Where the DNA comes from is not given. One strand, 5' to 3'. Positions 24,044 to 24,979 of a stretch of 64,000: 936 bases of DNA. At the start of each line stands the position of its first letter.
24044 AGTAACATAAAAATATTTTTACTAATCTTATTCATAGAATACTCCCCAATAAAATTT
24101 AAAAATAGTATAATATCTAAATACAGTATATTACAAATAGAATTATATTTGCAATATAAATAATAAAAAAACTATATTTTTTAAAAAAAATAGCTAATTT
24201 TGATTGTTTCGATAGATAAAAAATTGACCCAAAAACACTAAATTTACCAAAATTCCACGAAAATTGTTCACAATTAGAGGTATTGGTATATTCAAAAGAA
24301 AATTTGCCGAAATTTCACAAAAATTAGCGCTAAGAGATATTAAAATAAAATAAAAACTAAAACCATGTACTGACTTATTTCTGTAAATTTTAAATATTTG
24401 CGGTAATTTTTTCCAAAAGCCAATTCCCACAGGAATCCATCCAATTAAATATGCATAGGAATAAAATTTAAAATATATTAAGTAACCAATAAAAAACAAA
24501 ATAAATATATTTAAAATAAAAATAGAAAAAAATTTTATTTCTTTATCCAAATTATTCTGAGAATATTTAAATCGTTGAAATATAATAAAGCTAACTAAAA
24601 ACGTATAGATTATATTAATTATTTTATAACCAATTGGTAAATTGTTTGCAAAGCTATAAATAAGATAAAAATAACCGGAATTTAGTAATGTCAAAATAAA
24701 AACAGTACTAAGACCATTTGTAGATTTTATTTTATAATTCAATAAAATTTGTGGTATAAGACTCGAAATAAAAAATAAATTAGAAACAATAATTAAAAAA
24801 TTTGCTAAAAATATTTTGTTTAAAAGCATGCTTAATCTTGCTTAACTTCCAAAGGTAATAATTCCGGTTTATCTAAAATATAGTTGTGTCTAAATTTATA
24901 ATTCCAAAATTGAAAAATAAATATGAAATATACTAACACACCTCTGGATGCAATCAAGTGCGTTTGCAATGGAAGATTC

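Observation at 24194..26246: Three tandem full-length (7-TM, double PQ-loop) transporters in a bacterium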

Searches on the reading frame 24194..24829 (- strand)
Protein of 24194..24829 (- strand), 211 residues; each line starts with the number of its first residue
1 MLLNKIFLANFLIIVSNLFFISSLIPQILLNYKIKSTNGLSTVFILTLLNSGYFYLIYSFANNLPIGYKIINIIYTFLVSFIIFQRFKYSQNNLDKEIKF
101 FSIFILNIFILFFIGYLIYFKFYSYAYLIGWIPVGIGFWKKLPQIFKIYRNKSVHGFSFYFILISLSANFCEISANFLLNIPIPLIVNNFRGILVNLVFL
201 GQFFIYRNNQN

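Call 3: search_protein_families(library=pfam, proteins=[window:24194-24829:-], max_evalue=0.01)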
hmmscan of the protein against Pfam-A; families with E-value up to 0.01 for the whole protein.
window:24194-24829:- (211 aa): 1 family
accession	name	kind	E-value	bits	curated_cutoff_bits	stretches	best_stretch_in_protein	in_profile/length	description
PF04193.19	PQ-loop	-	1.2e-23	83.1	22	2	126-184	2-60/61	PQ loop repeat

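Call 4: search_protein_families(library=ncbifam, proteins=[window:24194-24829:-], max_evalue=0.01)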
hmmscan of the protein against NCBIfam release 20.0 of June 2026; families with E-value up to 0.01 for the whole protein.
window:24194-24829:- (211 aa): 2 families
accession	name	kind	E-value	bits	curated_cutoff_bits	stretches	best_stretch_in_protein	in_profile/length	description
NF037968.1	SemiSWEET_2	subfamily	4.4e-05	23.5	80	1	22-88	10-75/76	SemiSWEET transporter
TIGR00951.1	2A43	subfamily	7.8e-05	22.5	192.35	0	22-178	14-194/233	lysosomal Cystine Transporter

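Call 9: find_homologous_proteins(query=window:24194-24829:-, max_evalue=0.001)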
Query window:24194-24829:- (211 aa): 3 proteins with E <= 0.001 among 540 candidates.
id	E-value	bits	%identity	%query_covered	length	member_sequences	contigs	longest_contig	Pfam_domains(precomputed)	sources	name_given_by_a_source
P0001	1.9e-122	425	100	100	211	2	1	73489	PF04193.20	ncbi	-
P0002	1.0e-82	295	72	99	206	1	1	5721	PF04193.20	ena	-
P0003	4.2e-59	218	54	98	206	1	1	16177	PF04193.20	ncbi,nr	ncbi:hypothetical protein GF385_00515 [Candidatus Dependentiae bacterium]|nr:hypothetical protein [C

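Call 10: find_encoding_contigs(protein=P0001, flank=3000, max_places=3)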
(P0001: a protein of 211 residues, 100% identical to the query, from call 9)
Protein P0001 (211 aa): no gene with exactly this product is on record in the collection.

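Call 15: find_encoding_contigs(protein=P0003, flank=6000, max_places=3)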
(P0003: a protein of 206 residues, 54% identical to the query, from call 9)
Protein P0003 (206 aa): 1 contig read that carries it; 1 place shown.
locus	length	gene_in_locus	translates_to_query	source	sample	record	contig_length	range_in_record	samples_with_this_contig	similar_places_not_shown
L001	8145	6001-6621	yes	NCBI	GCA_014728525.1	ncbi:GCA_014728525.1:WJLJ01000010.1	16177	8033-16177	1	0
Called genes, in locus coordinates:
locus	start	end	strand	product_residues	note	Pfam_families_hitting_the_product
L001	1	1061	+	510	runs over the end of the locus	PF02789:Peptidase_M17_N, PF00883:Peptidase_M17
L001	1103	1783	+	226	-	-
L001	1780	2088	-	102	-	-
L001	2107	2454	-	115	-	-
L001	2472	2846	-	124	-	-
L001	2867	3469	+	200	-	PF04193:PQ-loop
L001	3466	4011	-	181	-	-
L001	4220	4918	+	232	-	PF04193:PQ-loop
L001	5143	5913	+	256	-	PF04193:PQ-loop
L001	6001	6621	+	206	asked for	PF04193:PQ-loop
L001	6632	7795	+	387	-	PF09376:NurA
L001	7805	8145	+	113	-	PF00005:ABC_tran, PF13304:AAA_21 (weak)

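Call 16: find_encoding_contigs(protein=P0002, flank=6000, max_places=3)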
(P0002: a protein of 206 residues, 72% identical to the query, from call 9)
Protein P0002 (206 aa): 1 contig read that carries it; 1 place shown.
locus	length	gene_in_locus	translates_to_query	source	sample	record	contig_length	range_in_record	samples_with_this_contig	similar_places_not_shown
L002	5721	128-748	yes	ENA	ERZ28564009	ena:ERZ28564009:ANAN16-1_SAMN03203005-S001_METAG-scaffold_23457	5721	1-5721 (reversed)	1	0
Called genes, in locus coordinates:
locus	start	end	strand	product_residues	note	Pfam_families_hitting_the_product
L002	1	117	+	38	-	?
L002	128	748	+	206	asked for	PF04193:PQ-loop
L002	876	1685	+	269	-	PF12796:Ank_2, PF13606:Ank_3 (faint), PF13857:Ank_5 (weak), PF12796:Ank_2, PF13637:Ank_4 (weak), PF13857:Ank_5 (weak), PF00023:Ank (weak)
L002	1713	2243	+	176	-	-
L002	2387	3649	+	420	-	-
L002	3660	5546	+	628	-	PF00005:ABC_tran, PF02463:SMC_N (faint), PF13555:AAA_29 (faint), PF13304:AAA_21 (faint), PF12848:ABC_tran_Xtn, PF00005:ABC_tran, PF16326:ABC_tran_CTD (weak)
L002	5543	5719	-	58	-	?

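Call 18: find_related_loci(query=A1, collection=genome_contigs, flank=6000)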
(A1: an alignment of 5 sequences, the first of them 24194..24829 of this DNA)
Query A1 (211 aa) in genome_contigs; peptide patterns used: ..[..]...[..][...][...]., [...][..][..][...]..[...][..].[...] (x = any residue, [..] = any of these).
152 stretches matched a pattern; 9 encode a relative of the query (tblastn E <= 1e-3); 9 distinct loci.
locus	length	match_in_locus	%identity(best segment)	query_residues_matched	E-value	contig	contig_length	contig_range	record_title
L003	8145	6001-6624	54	1-209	3e-67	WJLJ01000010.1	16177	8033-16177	MAG: Candidatus Dependentiae bacterium isolate Bin_169 k141_630661, whole genome shotgun sequence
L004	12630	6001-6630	35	2-211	2e-38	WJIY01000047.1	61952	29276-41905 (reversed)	MAG: Candidatus Dependentiae bacterium isolate Bin_496 k141_3442068, whole genome shotgun sequence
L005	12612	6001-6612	37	2-207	9e-35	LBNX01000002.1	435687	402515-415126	MAG: candidate division TM6 bacterium GW2011_GWF2_28_16 SZ59_C0002, whole genome shotgun sequence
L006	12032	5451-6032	41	12-208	4e-33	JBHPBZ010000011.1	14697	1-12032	Candidatus Dependentiae bacterium isolate SAG AM-311-G20 NODE_11_length_14697_cov_29.532714, whole genome shotgun sequen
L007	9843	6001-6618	40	2-209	9e-40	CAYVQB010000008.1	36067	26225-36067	MAG TPA_asm: uncultured Pseudomonadota bacterium isolate binchicken_co181_168 genome assembly, contig: NODE_1477_length_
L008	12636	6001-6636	24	2-211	2e-15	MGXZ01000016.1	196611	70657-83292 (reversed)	MAG: Gammaproteobacteria bacterium RIFCSPHIGHO2_12_FULL_39_24 rifcsphigho2_12_scaffold_331, whole genome shotgun sequenc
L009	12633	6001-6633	25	2-210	7e-15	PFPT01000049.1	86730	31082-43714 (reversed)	MAG: Gammaproteobacteria bacterium CG_4_10_14_0_2_um_filter_38_22 CG_4_10_14_0.2_scaffold_30_c, whole genome shotgun seq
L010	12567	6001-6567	26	25-211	2e-12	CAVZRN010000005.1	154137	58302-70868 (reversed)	MAG: uncultured Gammaproteobacteria bacterium isolate MFD09671.bin.3.6 genome assembly, contig: contig_32544, whole geno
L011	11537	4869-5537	26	2-189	7e-11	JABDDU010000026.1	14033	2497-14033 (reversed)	MAG: Verrucomicrobia bacterium isolate BWMinHeated_Nextera45_MAG4 3300020889.a:Ga0207113_1169, whole genome shotgun sequ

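Call 25: search_protein_representatives(alignment_id=A1)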
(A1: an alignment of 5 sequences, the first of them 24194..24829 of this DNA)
Query: 5 sequences, 207 profile positions. Proteins with E-value up to 0.001 (for the whole library): 2308; up to 1e-10: 492; up to 1e-30: 120. The best 150 are listed.
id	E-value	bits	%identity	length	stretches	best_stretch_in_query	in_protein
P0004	9.8e-62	224.9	-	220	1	3-205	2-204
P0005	1.4e-61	224.4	-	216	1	4-206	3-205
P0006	8.5e-58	212.1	-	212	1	6-205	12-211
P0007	3.3e-56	206.9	-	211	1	1-204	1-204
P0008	7.1e-55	202.5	-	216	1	1-206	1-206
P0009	2.4e-53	197.5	-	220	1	8-206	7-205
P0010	9.9e-53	195.5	-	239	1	3-207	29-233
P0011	1.0e-52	195.5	-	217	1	8-206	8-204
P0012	8.2e-50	186.0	-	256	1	3-205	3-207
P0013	2.0e-48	181.5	-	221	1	3-205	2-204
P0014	2.1e-48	181.4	-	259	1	8-205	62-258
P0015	1.8e-46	175.0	-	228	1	11-206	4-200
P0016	1.4e-45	172.2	-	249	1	1-205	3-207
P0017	1.7e-45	171.9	-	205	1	9-206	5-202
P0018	2.8e-45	171.2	-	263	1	1-205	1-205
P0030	5.8e-43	163.6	-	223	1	8-206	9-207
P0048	3.8e-40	154.4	-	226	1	1-205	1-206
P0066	3.4e-38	148.0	-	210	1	1-206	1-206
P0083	4.3e-36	141.2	-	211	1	9-206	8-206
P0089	1.2e-35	139.7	-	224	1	1-204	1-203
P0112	2.0e-32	129.2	-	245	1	5-204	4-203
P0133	8.7e-29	117.3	-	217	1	3-205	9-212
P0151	6.6e-26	107.9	-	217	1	4-206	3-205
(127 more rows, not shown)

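Call 26: list_cluster_members(proteins=[P0004, P0010, P0018, P0030, P0048, P0066, P0089, P0112, P0133, P0151])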
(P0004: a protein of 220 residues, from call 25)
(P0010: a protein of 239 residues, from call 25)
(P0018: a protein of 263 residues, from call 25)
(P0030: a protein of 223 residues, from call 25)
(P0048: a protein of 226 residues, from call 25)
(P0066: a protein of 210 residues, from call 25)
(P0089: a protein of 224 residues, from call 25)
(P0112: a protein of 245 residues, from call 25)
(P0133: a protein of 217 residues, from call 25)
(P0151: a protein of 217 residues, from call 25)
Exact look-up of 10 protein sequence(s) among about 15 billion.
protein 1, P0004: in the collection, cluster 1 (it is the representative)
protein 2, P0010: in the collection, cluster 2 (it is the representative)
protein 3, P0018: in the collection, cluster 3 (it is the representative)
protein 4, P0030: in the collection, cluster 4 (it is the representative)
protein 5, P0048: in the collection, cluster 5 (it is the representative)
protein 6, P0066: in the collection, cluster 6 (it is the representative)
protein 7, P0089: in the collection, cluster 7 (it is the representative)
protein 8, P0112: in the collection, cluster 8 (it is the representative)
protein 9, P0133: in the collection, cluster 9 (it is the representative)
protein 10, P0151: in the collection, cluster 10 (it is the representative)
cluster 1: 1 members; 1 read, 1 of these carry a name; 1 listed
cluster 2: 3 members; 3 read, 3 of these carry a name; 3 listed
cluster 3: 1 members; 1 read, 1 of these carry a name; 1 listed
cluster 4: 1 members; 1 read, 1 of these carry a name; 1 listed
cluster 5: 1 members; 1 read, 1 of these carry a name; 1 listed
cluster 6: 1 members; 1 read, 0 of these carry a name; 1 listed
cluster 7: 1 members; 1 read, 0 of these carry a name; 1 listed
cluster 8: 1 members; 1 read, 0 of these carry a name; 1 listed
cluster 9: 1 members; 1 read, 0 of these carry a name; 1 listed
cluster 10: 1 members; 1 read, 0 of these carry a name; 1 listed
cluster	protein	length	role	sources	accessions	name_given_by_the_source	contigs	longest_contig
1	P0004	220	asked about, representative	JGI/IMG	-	uncharacterized protein with PQ loop repeat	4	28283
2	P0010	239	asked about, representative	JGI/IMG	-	uncharacterized protein with PQ loop repeat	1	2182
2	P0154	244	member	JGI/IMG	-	uncharacterized protein with PQ loop repeat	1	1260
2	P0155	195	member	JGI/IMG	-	uncharacterized protein with PQ loop repeat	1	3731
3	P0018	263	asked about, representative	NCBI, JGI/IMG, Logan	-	uncharacterized protein with PQ loop repeat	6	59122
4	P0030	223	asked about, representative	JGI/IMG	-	uncharacterized protein with PQ loop repeat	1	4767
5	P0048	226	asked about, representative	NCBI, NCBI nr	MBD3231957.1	hypothetical protein GF322_04860 [Candidatus Dependentiae bacterium] | hypothetical protein [Candidatus Dependentiae bacterium]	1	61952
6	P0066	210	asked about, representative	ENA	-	-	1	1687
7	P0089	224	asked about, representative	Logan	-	-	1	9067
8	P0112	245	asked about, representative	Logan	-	-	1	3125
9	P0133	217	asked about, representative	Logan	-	-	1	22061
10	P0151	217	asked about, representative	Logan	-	-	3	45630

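Call 27: search_solved_structures(query=A1, max_evalue=1, show_alignments=2)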
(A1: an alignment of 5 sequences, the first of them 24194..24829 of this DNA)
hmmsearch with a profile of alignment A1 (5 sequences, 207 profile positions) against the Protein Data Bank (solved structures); distinct sequences matched with E-value up to 1: 10.
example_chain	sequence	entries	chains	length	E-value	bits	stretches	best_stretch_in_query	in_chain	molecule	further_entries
8dyp_A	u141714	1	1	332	5.6e-07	33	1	118-171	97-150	Cystinosin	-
4rng_A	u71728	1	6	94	1.6e-06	31.5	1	6-92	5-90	MtN3/saliva family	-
7zk1_A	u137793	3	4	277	2.1e-05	27.8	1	11-179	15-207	Cystinosin homolog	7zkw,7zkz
8dke_P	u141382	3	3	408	2.4e-05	27.6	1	118-171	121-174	Isoform 2 of Cystinosin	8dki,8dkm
8dkw_P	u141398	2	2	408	5.9e-05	26.3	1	118-170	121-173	Isoform 2 of Cystinosin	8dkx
4qnc_A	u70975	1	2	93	0.00093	22.4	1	9-91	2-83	chemical transport protein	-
5uhs_A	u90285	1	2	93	0.0037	20.5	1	9-91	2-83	Sugar transporter SemiSWEET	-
5uhq_A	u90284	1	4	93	0.012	18.8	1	9-91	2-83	Sugar transporter SemiSWEET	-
4x5m_A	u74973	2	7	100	0.083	16.1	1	15-85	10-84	Uncharacterized protein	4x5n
9kax_A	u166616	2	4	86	0.27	14.4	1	125-172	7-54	Sugar transporter SemiSWEET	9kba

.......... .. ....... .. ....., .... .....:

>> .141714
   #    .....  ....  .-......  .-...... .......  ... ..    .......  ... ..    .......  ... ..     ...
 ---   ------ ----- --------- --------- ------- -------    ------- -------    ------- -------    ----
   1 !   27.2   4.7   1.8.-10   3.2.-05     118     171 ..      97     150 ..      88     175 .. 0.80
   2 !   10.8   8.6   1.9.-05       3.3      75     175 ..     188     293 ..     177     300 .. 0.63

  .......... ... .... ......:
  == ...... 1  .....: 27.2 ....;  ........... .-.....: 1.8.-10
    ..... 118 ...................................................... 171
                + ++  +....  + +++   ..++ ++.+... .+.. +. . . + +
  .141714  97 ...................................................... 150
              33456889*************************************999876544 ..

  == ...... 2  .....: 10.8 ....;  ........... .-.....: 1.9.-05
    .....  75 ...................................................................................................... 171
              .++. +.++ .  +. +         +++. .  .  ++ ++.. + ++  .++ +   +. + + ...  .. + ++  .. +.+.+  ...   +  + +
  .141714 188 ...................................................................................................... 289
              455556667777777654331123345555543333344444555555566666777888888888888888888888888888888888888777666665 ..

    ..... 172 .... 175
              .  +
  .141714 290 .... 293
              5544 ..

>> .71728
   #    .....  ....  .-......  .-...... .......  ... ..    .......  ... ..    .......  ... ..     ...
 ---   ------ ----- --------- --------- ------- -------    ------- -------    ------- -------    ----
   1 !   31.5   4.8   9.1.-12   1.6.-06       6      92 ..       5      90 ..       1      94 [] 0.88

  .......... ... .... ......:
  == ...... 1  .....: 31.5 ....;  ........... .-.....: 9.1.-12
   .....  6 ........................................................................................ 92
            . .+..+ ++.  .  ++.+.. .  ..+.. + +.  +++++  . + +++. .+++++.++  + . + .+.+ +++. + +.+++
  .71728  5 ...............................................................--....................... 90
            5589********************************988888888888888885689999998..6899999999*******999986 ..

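Call 34: find_homologous_proteins(query=A2, max_evalue=0.001)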
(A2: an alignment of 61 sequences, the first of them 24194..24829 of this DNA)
Query A2 (61 sequences) (211 aa, profile of the alignment): 12 proteins with E <= 0.001 among 6822 candidates.
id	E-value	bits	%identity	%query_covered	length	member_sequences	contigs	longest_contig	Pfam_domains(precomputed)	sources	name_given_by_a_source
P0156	2.8e-69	251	33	97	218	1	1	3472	PF04193.20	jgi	-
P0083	2.3e-67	245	24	96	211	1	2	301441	PF04193.20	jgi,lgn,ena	-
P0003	2.0e-63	232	54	98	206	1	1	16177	PF04193.20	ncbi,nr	ncbi:hypothetical protein GF385_00515 [Candidatus Dependentiae bacterium]|nr:hypothetical protein [C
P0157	8.9e-63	230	28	96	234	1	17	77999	PF04193.20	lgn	-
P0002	7.3e-62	227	72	99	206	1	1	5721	PF04193.20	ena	-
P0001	1.8e-59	219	100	100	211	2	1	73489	PF04193.20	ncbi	-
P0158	3.2e-58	215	34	88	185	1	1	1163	PF04193.20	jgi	jgi:uncharacterized protein with PQ loop repeat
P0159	3.3e-56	208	30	90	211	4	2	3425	PF04193.20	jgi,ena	jgi:uncharacterized protein with PQ loop repeat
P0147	5.1e-48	182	25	95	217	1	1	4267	PF04193.20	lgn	-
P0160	3.1e-17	81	31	17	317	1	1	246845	PF04193.20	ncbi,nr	ncbi:PQ loop repeat-domain-containing protein [Chlamydoabsidia padenii]|nr:PQ loop repeat-domain-con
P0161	1.2e-14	73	31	70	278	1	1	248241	PF04193.20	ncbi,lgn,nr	ncbi:MAG: PQ loop repeat-domain-containing protein [Piptocephalis tieghemiana]|nr:MAG: PQ loop repea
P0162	2.0e-4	39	32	43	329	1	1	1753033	PF04193.20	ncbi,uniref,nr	ncbi:unnamed protein product [Kuraishia capsulata CBS 1993]|uniref:PQ-loop repeat-containing protein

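Call 35: find_encoding_contigs(protein=P0083, flank=6000, max_places=2)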
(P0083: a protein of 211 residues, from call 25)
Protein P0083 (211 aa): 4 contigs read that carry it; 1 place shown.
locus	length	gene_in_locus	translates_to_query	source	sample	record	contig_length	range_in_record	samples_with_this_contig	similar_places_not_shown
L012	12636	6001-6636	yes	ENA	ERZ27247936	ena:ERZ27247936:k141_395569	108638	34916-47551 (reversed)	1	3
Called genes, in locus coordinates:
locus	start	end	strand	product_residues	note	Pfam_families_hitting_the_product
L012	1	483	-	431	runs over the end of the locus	-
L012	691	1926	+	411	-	PF00266:Aminotran_5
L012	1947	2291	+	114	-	PF01592:NifU_N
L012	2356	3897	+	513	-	PF02789:Peptidase_M17_N, PF00883:Peptidase_M17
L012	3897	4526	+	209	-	PF04193:PQ-loop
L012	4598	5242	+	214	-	PF04193:PQ-loop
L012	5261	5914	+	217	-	PF04193:PQ-loop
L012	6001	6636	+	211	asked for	PF04193:PQ-loop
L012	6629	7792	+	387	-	PF09376:NurA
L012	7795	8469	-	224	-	-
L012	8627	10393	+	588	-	PF00005:ABC_tran, PF02463:SMC_N (faint), PF13304:AAA_21 (faint), PF13555:AAA_29 (faint), PF12848:ABC_tran_Xtn, PF00005:ABC_tran, PF16326:ABC_tran_CTD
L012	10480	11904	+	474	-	PF12678:zf-rbx1, PF12861:zf-ANAPC11 (weak), PF13639:zf-RING_2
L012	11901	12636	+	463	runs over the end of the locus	-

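Call 36: find_encoding_contigs(protein=P0157, flank=6000, max_places=2)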
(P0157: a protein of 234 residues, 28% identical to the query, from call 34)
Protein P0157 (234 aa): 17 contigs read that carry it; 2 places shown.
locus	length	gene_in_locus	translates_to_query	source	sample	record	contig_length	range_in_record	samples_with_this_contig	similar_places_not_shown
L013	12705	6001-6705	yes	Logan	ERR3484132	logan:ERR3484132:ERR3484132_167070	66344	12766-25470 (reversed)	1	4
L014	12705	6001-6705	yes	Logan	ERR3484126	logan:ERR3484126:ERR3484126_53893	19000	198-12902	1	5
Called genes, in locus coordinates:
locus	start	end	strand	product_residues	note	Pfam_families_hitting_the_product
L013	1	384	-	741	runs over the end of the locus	PF03571:Peptidase_M49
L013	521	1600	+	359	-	PF05496:RuvB_N, PF01078:Mg_chelatase (faint), PF07728:AAA_5 (faint), PF13401:AAA_22 (faint), PF00004:AAA, PF17864:AAA_lid_4, PF05491:WHD_RuvB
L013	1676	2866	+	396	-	PF05525:Branch_AA_trans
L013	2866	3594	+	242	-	PF01411:tRNA-synt_2c, PF07973:tRNA_SAD (weak)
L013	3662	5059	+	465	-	PF03553:Na_H_antiporter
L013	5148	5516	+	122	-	-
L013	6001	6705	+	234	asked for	PF04193:PQ-loop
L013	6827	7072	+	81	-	-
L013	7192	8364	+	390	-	PF05525:Branch_AA_trans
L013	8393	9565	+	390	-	PF05525:Branch_AA_trans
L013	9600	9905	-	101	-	-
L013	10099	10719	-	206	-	PF00230:MIP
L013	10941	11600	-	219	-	PF00528:BPD_transp_1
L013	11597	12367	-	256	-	PF00497:SBP_bac_3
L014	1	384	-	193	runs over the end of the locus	?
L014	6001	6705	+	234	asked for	PF04193:PQ-loop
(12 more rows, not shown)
